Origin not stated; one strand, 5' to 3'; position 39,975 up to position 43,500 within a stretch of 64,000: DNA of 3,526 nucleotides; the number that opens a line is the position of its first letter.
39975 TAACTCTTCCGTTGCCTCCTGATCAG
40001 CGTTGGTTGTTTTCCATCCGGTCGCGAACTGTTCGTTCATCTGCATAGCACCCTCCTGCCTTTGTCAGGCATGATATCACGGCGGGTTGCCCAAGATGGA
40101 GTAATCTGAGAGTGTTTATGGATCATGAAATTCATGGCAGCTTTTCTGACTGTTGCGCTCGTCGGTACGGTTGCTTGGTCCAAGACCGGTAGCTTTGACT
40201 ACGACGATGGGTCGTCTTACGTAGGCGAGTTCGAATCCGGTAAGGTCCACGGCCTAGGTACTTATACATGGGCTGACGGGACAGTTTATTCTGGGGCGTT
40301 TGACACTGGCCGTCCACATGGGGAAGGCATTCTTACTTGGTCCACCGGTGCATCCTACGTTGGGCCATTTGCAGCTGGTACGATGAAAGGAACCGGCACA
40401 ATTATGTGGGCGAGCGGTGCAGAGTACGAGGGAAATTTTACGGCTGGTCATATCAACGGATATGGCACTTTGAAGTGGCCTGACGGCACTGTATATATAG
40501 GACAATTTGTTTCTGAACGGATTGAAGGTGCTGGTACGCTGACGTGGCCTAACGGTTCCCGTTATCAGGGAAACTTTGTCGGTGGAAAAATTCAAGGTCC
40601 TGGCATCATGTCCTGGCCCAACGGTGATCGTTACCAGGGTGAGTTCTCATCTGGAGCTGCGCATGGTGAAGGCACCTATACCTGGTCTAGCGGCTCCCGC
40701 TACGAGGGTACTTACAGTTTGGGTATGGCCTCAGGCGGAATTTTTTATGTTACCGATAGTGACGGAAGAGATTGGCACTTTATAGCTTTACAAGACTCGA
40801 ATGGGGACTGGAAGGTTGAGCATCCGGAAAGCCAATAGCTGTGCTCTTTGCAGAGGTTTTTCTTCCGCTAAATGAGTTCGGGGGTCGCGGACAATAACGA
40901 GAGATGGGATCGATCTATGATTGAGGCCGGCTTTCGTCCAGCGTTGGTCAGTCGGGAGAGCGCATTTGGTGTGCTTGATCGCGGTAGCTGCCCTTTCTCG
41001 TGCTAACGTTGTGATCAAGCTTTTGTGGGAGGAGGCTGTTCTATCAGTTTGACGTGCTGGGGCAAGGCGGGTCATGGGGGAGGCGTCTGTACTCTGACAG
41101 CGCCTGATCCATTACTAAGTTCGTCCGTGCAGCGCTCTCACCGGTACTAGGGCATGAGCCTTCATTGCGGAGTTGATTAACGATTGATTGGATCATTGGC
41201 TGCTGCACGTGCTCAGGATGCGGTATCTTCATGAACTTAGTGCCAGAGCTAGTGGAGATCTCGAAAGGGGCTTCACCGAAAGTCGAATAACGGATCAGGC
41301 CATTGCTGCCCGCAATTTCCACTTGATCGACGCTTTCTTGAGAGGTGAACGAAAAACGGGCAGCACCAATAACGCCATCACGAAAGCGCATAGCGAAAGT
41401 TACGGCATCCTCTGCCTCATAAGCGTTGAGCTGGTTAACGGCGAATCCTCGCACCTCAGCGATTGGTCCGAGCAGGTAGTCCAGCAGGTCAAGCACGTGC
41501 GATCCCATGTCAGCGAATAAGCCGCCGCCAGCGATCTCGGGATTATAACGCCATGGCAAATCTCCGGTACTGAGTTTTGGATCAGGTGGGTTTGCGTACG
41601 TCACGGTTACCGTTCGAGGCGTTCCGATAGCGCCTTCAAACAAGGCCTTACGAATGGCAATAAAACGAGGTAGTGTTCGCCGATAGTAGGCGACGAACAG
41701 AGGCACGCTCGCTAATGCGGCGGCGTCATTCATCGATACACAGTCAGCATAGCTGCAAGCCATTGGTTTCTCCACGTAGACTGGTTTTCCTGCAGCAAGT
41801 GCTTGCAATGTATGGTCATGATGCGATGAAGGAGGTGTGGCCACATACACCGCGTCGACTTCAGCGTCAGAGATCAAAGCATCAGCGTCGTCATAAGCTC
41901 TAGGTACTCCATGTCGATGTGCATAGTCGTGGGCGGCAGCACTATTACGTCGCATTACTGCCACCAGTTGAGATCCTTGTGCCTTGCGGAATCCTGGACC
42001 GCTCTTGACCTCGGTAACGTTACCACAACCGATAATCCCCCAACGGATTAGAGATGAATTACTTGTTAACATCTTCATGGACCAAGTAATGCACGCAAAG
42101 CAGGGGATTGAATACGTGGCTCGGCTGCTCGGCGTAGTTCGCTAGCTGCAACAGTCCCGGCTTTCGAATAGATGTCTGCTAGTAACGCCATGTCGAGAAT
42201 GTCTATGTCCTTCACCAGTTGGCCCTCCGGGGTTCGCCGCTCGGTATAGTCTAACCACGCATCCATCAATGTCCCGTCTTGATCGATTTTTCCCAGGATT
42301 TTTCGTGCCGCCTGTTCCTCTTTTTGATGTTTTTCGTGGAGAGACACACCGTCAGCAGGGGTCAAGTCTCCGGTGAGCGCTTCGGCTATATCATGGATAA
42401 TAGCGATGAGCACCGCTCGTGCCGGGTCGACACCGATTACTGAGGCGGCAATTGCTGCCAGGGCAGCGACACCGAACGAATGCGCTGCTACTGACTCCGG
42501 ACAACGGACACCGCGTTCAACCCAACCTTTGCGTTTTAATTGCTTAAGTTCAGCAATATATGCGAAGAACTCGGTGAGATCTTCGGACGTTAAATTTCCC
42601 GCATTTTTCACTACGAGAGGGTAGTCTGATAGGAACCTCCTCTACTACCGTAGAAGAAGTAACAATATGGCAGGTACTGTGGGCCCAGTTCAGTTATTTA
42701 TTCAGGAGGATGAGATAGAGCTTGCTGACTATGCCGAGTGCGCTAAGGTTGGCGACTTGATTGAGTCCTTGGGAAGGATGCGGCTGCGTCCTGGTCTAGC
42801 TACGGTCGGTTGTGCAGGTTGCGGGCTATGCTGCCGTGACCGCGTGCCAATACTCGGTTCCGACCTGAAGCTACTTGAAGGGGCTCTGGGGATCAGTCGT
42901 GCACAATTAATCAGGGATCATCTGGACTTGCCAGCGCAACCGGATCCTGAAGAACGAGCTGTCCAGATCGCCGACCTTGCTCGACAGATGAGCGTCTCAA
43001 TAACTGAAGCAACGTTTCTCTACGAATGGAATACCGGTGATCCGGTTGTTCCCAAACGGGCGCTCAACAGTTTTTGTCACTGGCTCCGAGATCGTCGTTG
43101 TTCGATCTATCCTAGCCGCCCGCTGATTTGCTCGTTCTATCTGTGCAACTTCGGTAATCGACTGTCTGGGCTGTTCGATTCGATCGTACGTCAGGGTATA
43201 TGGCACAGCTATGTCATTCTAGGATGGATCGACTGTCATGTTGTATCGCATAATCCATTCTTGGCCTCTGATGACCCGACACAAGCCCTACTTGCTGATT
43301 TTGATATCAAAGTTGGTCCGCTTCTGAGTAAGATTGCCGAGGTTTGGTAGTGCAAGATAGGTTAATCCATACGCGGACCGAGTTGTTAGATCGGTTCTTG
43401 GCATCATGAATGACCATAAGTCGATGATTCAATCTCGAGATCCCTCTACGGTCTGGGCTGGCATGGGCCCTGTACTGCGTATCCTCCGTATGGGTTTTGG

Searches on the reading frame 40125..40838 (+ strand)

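Call 3: search_protein_families(library=pfam, proteins=[window:40125-40838:+])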
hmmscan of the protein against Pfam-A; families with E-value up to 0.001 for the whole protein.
window:40125-40838:+ (237 aa): 1 family
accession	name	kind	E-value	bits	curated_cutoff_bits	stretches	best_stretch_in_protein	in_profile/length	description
PF02493.26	MORN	-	1.5e-40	135.1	22.5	4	170-192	1-23/23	MORN repeat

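Call 4: search_protein_families(library=ncbifam, proteins=[window:40125-40838:+])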
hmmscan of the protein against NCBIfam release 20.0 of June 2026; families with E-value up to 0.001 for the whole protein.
window:40125-40838:+ (237 aa): 0 families

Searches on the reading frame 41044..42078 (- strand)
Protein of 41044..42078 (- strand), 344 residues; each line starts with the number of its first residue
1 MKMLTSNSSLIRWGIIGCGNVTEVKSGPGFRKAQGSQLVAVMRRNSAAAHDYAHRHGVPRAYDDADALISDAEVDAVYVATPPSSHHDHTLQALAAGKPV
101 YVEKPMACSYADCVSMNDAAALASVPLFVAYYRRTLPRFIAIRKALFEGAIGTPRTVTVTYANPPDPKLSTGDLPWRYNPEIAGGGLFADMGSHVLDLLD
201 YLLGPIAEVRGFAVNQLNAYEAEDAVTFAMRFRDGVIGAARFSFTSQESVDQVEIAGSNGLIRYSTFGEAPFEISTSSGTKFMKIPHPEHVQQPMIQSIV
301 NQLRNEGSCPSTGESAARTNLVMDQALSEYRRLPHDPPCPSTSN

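Call 3: search_protein_families(library=pfam, proteins=[window:41044-42078:-])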
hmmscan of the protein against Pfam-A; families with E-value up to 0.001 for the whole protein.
window:41044-42078:- (344 aa): 4 families
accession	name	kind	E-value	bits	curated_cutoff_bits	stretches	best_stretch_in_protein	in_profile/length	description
PF01408.29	GFO_IDH_MocA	-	2.9e-28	99.4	24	1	11-131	1-120/120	Oxidoreductase family, NAD-binding Rossmann fold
PF22725.1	GFO_IDH_MocA_C3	-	3e-27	95.5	27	1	140-262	2-123/124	GFO/IDH/MocA C-terminal domain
PF02894.22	GFO_IDH_MocA_C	-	2e-14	54.3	22.9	1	143-293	1-150/218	Oxidoreductase family, C-terminal alpha/beta domain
PF03447.22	NAD_binding_3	-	0.0001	23.4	24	1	17-103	6-88/116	Homoserine dehydrogenase, NAD binding domain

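Call 4: search_protein_families(library=ncbifam, proteins=[window:41044-42078:-])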
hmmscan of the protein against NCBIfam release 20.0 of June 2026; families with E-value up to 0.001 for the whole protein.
window:41044-42078:- (344 aa): 9 families
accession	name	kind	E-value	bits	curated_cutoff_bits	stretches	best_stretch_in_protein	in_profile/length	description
TIGR04380.1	myo_inos_iolG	equivalog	5.2e-37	127.4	355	1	12-284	3-272/330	inositol 2-dehydrogenase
NF052479.1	LevoglcsnDh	equivalog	5.7e-28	97.7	650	1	41-213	41-212/386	levoglucosan dehydrogenase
NF041392.1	XylDh_Gfo6_Halo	equivalog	7.3e-27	94.1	350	1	7-287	13-298/350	D-xylose 1-dehydrogenase Gfo6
NF040723.1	UDP-GlcNAcDh_Arch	equivalog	2.7e-21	76.4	450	1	11-327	1-298/302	UDP-N-acetylglucosamine 3-dehydrogenase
NF052679.1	InsChiInosDhIolG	equivalog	5.7e-18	65.1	540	1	11-169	3-163/343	bifunctional inositol 2-dehydrogenase/D-chiro-inositol 1-dehydrogenase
NF008607.0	PRK11579.1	subfamily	2.3e-13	49.9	330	1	9-204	3-190/346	oxidoreductase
NF007574.0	PRK10206.1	equivalog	8e-09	35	352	1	38-209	30-193/345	oxidoreductase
NF058561.1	BT_2158_fam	equivalog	2e-06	26.7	750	1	48-120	69-143/487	glycoside 3-dehydrogenase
NF058563.1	BT_2159_fam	equivalog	5.2e-05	22.4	650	1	11-263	1-249/350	disaccharide 3-dehydrogenase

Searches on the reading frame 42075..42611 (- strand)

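Call 3: search_protein_families(library=pfam, proteins=[window:42075-42611:-])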
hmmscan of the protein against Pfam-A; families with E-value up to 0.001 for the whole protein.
window:42075-42611:- (178 aa): 3 families
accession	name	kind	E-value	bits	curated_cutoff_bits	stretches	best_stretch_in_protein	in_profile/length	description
PF13023.12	HD_3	-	1.8e-32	113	22.5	1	20-160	2-145/165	HD domain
PF12917.13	YfbR-like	-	5.3e-13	49.5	25.9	1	14-142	1-138/182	5'-deoxynucleotidase YfbR-like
PF01966.28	HD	-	2.4e-11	44.4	22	1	41-141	1-115/116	HD domain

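Call 4: search_protein_families(library=ncbifam, proteins=[window:42075-42611:-])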
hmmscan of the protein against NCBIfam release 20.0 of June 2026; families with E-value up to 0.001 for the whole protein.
window:42075-42611:- (178 aa): 3 families
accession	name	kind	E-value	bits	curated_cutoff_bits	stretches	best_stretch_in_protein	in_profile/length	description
NF003009.0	PRK03826.1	equivalog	2e-09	37.4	122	1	13-141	4-141/197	5'-deoxynucleotidase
TIGR00277.1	HDIG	domain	6.8e-06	25.9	27.6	1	38-96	2-58/84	HDIG domain-containing metalloprotein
TIGR03319.1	RNase_Y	equivalog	8.8e-05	21.2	454.35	1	41-99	330-391/514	ribonuclease Y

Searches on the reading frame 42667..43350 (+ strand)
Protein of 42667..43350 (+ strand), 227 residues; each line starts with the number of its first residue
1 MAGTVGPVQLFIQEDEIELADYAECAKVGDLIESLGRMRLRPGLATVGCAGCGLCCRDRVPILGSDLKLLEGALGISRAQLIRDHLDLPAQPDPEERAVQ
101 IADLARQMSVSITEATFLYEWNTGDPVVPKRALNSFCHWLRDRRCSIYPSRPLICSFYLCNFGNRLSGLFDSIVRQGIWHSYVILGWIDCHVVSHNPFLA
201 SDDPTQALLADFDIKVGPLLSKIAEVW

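Call 56: search_protein_families(library=pfam, proteins=[window:42667-43350:+], max_evalue=0.001)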
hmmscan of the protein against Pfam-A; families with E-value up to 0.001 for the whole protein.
window:42667-43350:+ (227 aa): 1 family
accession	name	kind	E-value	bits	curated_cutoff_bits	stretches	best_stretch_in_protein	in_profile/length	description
PF03692.20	CxxCxxCC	-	1.8e-06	29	23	1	49-158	2-69/85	Putative zinc- or iron-chelating domain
